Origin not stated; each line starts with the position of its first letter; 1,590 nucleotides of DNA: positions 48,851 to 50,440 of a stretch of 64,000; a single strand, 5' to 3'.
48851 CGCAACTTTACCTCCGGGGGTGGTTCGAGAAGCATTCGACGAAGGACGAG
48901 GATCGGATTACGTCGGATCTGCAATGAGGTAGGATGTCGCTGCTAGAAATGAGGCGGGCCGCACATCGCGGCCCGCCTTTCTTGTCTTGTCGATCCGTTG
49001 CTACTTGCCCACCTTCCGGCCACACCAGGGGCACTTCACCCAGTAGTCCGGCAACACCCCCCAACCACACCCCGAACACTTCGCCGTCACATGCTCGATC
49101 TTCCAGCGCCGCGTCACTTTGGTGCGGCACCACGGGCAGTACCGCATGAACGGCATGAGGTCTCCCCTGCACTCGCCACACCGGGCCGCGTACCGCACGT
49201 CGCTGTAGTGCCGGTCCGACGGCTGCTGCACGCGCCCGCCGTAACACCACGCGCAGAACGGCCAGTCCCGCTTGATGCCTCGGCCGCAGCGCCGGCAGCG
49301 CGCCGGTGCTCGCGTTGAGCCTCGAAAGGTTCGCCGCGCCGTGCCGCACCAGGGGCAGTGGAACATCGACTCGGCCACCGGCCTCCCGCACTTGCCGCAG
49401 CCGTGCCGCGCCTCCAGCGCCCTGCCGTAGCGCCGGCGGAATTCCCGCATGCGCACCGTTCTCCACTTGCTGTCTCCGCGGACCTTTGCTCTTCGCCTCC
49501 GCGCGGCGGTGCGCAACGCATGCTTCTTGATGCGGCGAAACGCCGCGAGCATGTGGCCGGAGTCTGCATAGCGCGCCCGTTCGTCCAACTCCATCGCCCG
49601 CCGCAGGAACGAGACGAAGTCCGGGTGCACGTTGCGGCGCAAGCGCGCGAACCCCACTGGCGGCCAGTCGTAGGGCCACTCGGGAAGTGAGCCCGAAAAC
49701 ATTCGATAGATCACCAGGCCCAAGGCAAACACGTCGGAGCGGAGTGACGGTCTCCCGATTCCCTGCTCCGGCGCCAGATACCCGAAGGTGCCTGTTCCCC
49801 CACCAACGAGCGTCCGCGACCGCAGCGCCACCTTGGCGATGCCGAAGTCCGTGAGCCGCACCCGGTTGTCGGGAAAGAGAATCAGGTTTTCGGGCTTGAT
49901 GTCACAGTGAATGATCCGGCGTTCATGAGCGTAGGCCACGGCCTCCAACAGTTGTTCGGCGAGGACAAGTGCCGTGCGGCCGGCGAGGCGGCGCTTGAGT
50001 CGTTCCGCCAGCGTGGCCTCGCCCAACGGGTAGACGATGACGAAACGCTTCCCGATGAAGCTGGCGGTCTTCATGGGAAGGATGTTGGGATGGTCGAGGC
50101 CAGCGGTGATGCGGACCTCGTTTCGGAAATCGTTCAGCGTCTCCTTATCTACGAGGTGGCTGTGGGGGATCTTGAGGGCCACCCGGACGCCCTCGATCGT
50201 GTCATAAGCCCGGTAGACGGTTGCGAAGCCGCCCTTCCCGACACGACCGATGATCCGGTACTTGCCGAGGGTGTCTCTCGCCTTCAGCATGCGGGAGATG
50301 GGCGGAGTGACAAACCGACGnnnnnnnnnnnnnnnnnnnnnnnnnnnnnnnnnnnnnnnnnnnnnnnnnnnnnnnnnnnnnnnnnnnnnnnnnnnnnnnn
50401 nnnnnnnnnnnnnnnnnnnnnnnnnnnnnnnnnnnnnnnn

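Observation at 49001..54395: Giant featureless coiled-coil protein placed between a Ser/Thr kinase and a divergent GroES-like / LMW-phosphatase operon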

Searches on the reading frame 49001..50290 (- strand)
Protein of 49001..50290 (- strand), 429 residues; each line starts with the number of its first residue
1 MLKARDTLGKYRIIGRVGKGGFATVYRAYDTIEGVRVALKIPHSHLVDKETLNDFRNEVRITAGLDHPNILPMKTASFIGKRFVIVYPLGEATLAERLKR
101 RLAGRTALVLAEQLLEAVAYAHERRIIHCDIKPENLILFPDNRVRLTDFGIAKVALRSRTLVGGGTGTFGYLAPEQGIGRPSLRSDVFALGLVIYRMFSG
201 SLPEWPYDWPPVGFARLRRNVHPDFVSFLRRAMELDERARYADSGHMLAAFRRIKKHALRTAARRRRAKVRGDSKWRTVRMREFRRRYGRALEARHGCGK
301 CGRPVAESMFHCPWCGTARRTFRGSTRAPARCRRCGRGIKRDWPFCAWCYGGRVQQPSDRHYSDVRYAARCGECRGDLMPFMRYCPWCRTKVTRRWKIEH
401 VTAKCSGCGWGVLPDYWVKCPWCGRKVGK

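Call 3: search_protein_families(library=pfam, proteins=[window:49001-50290:-], max_evalue=0.1)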
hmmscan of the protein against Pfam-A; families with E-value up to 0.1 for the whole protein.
window:49001-50290:- (429 aa): 11 families
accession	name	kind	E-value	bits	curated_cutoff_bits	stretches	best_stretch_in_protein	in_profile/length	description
PF00069.31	Pkinase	-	5.4e-35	121.5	31.7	1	11-203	1-196/263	Protein kinase domain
PF07714.23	PK_Tyr_Ser-Thr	-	2.7e-19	69.9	23.1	1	15-203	5-204/258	Protein tyrosine and serine/threonine kinase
PF12773.13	DZR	-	5.9e-10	39.6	27.3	2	298-349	1-44/45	Double zinc ribbon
PF14531.12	Kinase-like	-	1.2e-05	25.1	25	1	99-231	139-279/289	Kinase-like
PF13248.11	Zn_ribbon_3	-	2.1e-05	24.3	27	1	402-425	2-24/26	zinc-ribbon domain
PF17032.10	Zn_ribbon_15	-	2.8e-05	25.3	28.9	0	295-316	52-73/73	zinc-ribbon family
PF24460.1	DUF7575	-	0.00041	20.1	28.5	1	369-391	4-26/28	Domain of unknown function (DUF7575)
PF03109.22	ABC1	-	0.0011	18.5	22.9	0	109-153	170-215/244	ABC1 atypical kinase-like domain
PF18551.6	TackOD1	-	0.0073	16.3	32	1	369-426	75-133/188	Thaumarchaeal output domain 1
PF01636.29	APH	-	0.023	14.9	23.2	1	104-151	148-196/239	Phosphotransferase enzyme family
PF00130.28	C1_1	-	0.054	13.8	26.5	0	293-316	9-35/53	Phorbol esters/diacylglycerol binding domain (C1 domain)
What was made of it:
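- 49001..50290 (-): Cytoplasmic Hanks-type Ser/Thr kinase. It is non-RD (HCD catalytic loop) and carries four C-terminal CxxC...CxxC zinc ribbons. Pfam Pkinase E 5.4e-35 and DZR E 5.9e-10 (call 3).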

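Call 4: search_protein_families(library=ncbifam, proteins=[window:49001-50290:-], max_evalue=0.1)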
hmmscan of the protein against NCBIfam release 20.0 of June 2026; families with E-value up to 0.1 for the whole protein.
window:49001-50290:- (429 aa): 20 families
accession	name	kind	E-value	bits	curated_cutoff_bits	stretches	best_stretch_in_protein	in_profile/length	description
NF033483.0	PknB_PASTA_kin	equivalog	3.1e-44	152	450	1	9-203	7-207/563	Stk1 family PASTA domain-containing Ser/Thr kinase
NF047741.1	antiphage_MADS6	equivalog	1.4e-33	116.3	460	2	84-266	275-472/612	methylation-associated defense system protein kinase MAD6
NF052427.1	StpK7MSMEG_1200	equivalog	5e-31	107.8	900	1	7-203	5-208/601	serine/threonine protein kinase StpK7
NF038150.1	lanthi_synth_IV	equivalog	9.1e-23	80.5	650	1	10-213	190-405/851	class IV lanthionine synthetase LanL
NF009651.0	PRK13184.1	equivalog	4.6e-22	77.8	839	1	9-203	2-230/932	serine/threonine-protein kinase PknD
NF033442.0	BREX_PglW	equivalog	1.1e-19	69.8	990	1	9-269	512-784/1391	BREX system serine/threonine kinase PglW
TIGR03903.1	TOMM_kin_cyc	equivalog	8.1e-14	50.4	705.75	1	35-200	4-185/1267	TOMM system kinase/cyclase fusion protein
NF038151.1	lanthi_synth_III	equivalog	2.8e-10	39.2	575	1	105-199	336-424/833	class III lanthionine synthetase LanKC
NF053615.1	SerThrKinAfsKStmc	equivalog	6.5e-10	38.3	1300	1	8-194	12-203/809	protein serine/threonine kinase AfsK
NF043056.1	T4SS_LegK1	equivalog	1.3e-07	30.6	550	1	110-195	193-281/516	Dot/Icm T4SS effector kinase LegK1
NF058632.1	SerThrKinPrkT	equivalog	2.2e-06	26.9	280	1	10-152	22-165/322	serine/threonine protein kinase PrkT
TIGR03724.2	arch_bud32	equivalog_domain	2.9e-06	26.9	125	1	88-155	74-134/193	KEOPS complex kinase/ATPase Bud32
NF011462.0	PRK14879.1-3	equivalog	0.00036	20.3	174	1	110-153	87-129/192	Kae1-associated kinase Bud32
NF011460.0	PRK14879.1-1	equivalog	0.0025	17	199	1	96-154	100-159/232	Kae1-associated kinase Bud32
NF007174.0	PRK09605.1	equivalog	0.0026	16.3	447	1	106-154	428-475/535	bifunctional N(6)-L-threonylcarbamoyladenine synthase/serine/threonine protein kinase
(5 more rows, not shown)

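Call 33: search_protein_families(library=padloc, proteins=[window:49001-50290:-], max_evalue=0.001)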
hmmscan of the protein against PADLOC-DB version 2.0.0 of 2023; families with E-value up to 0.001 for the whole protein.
window:49001-50290:- (429 aa): 34 families (the best 25 are shown)
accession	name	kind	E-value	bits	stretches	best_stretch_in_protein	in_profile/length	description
PDLC04053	PD-T4-6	-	1.6e-52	176.9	1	2-264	2-281/311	-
PDLC04042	PD-T4-6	-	6.1e-48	161.9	1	5-262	5-280/292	-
PDLC04043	PD-T4-6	-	7.4e-44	148.5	1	6-263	12-286/452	-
PDLC04138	mad6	-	1.8e-43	147.4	1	6-207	48-259/659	mads_6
PDLC04060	PD-T4-6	-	6.5e-43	145.3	1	8-203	7-208/486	-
PDLC04054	PD-T4-6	-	3.1e-40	136.7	1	9-203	11-212/347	-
PDLC04057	PD-T4-6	-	7.6e-40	135.2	1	9-203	8-209/443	-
PDLC04061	PD-T4-6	-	1.2e-38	131.9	1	8-257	15-286/510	-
PDLC04047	PD-T4-6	-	2.6e-38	129.9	1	5-203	6-211/327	-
PDLC04048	PD-T4-6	-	2.5e-37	127.1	1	9-203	10-211/354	-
PDLC04041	PD-T4-6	-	2.5e-37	127.1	1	4-266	23-305/443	-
PDLC04039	PD-T4-6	-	5.4e-34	116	1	7-255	12-276/458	-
PDLC04064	PD-T4-6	-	5.4e-30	102.6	1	7-245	18-271/369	-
PDLC04052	PD-T4-6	-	2e-29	101.2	1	9-263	9-285/496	-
PDLC03920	MkoA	-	5.3e-29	99.2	1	5-265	4-288/1112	-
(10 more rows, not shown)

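Call 45: search_protein_families(library=phrogs, proteins=[window:49001-50290:-], max_evalue=0.001)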
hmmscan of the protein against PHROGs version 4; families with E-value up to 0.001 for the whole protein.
window:49001-50290:- (429 aa): 5 families
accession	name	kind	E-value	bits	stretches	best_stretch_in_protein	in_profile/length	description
phrog_2361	-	other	7.6e-41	141.4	1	10-260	14-275/415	serine-threonine kinase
phrog_4972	-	unknown function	1.5e-05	25.1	1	107-197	220-314/501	-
phrog_23937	-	unknown function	3.1e-05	24.9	0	297-315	30-48/63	-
phrog_3297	-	other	5.3e-05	24.1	1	109-153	69-113/160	kinase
phrog_10714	-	unknown function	0.00083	20.6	0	360-393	65-100/109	-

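Call 60: find_homologous_proteins(query=window:49001-50290:-, max_evalue=1e-20)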
Query window:49001-50290:- (429 aa): 4098 proteins with E <= 1e-20 among 8000 candidates; the best 120 are listed.
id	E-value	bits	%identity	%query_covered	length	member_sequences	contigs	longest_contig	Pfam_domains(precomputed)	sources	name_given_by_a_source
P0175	6.0e-295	996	98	100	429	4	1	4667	PF07714.24,PF00069.32,PF12773.14,PF17032.11,PF14531.13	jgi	jgi:hypothetical protein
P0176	1.1e-252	857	84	99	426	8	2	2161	PF07714.24,PF00069.32,PF12773.14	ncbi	-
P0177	1.2e-249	847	82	100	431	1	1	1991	PF07714.24,PF00069.32,PF12773.14,PF17032.11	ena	-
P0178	2.1e-245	833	80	100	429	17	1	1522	PF07714.24,PF00069.32,PF12773.14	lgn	-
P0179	8.2e-244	827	80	100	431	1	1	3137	PF07714.24,PF00069.32,PF12773.14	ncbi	-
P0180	8.7e-230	781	80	94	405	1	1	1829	PF07714.24,PF00069.32,PF12773.14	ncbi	-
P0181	2.2e-215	734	72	100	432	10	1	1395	PF07714.24,PF00069.32,PF12773.14,PF17032.11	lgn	-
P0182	7.1e-211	719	69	100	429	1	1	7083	PF07714.24,PF00069.32,PF12773.14,PF17032.11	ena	-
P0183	6.1e-200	683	88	79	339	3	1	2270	PF07714.24,PF00069.32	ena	-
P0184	2.9e-196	671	66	100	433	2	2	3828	PF07714.24,PF00069.32,PF12773.14,PF14531.13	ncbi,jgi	jgi:serine/threonine-protein kinase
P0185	2.5e-195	668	65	100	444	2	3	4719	PF07714.24,PF00069.32,PF12773.14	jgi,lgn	-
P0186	2.0e-191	655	63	99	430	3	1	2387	PF07714.24,PF00069.32,PF12773.14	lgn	-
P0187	3.2e-191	654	64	100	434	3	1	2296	PF07714.24,PF00069.32,PF12773.14,PF14531.13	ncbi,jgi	jgi:serine/threonine-protein kinase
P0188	3.6e-191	654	65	100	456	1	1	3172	PF07714.24,PF00069.32,PF12773.14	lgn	-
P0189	3.7e-191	654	63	99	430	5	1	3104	PF07714.24,PF00069.32,PF12773.14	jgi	jgi:serine/threonine protein kinase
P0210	1.2e-177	609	60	100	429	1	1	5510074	PF07714.24,PF00069.32,PF12773.14,PF24460.2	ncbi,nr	ncbi:MAG: protein kinase [Gemmatimonadota bacterium]|nr:MAG: protein kinase [Gemmatimonadota bacteri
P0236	1.4e-174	599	59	99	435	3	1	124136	PF07714.24,PF00069.32,PF12773.14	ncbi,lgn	ncbi:MAG: serine/threonine-protein kinase [Pirellulales bacterium]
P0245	1.1e-173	596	59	99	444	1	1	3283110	PF07714.24,PF00069.32,PF12773.14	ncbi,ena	-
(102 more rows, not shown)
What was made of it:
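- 49001..50290 (-): It belongs to a family with 57-65% identity and the same length across Gemmatimonadota and Planctomycetota (call 60).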

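Call 61: find_encoding_contigs(protein=P0210, flank=6000, max_places=1)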
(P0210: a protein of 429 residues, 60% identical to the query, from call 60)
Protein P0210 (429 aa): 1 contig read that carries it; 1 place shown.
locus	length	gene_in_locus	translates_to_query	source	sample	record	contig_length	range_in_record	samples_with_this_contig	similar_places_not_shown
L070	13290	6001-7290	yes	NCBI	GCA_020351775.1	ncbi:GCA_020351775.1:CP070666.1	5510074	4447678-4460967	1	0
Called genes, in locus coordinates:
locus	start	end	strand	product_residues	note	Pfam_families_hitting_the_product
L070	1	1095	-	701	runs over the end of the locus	PF00596:Aldolase_II, PF00106:adh_short, PF08659:KR (weak), PF01370:Epimerase (weak), PF13561:adh_short_C2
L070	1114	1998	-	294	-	PF01791:DeoC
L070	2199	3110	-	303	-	PF14378:PAP2_3, PF01569:PAP2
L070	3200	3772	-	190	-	PF03352:Adenine_glyco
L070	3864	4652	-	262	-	-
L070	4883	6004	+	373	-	PF00155:Aminotran_1_2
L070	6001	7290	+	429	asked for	PF00069:Pkinase, PF07714:PK_Tyr_Ser-Thr, PF12773:DZR, PF24460:DUF7575 (faint)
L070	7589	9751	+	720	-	PF00324:AA_permease, PF13520:AA_permease_2, PF00359:PTS_EIIA_2 (weak), PF02080:TrkA_C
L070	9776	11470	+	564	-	PF01019:G_glu_transpept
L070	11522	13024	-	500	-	PF01546:Peptidase_M20, PF07687:M20_dimer (weak)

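Call 62: find_encoding_contigs(protein=P0245, flank=6000, max_places=1)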
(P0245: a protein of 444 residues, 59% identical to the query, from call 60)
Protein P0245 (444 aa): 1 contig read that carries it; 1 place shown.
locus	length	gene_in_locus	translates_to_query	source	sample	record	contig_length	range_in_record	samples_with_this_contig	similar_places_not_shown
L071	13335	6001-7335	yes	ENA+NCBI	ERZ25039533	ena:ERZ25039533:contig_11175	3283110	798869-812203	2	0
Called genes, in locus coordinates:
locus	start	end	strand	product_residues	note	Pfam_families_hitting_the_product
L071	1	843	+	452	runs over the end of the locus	-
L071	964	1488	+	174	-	-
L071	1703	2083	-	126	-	PF01609:DDE_Tnp_1, PF13751:DDE_Tnp_1_6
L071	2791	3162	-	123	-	PF03733:YccF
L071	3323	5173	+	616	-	-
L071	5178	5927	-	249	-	PF01925:TauE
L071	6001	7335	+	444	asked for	PF00069:Pkinase, PF07714:PK_Tyr_Ser-Thr, PF12773:DZR (faint)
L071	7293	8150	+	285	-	PF00481:PP2C (faint), PF13672:PP2C_2, PF07228:SpoIIE (faint)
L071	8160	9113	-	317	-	PF14339:DUF4394 (faint), PF21959:DUF6923 (faint)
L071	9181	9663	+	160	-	-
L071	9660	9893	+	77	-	-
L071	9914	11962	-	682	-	PF00456:Transketolase_N, PF02779:Transket_pyr, PF02780:Transketolase_C (weak), PF22613:Transketolase_C_1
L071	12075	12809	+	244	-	-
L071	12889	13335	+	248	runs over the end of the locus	PF12483:GIDE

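Call 63: find_encoding_contigs(protein=P0236, flank=6000, max_places=1)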
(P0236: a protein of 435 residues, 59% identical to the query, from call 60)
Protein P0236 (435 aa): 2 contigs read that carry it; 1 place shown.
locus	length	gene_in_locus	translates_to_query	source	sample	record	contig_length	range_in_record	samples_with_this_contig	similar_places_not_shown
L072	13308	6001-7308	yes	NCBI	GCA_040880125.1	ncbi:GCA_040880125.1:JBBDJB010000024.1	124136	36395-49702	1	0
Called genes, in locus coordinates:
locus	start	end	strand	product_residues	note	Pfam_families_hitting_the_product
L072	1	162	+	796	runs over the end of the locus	PF12450:vWF_A, PF00092:VWA, PF13519:VWA_2, PF13768:VWA_3 (weak), PF12034:YfbK_C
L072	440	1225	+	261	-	-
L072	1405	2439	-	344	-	PF00482:T2SSF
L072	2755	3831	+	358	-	PF01370:Epimerase, PF04321:RmlD_sub_bind (weak), PF16363:GDP_Man_Dehyd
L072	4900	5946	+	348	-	PF02951:GSH-S_N, PF02955:GSH-S_ATP, PF08443:RimK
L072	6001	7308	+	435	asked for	PF00069:Pkinase, PF07714:PK_Tyr_Ser-Thr, PF12773:DZR (weak)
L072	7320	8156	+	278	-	PF13672:PP2C_2, PF07228:SpoIIE (faint)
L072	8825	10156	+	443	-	-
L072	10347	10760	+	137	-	PF03852:Vsr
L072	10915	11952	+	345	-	-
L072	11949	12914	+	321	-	-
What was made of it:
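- Kinase orthologues elsewhere sit in other operons, two of three with PP2C (calls 61-63).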
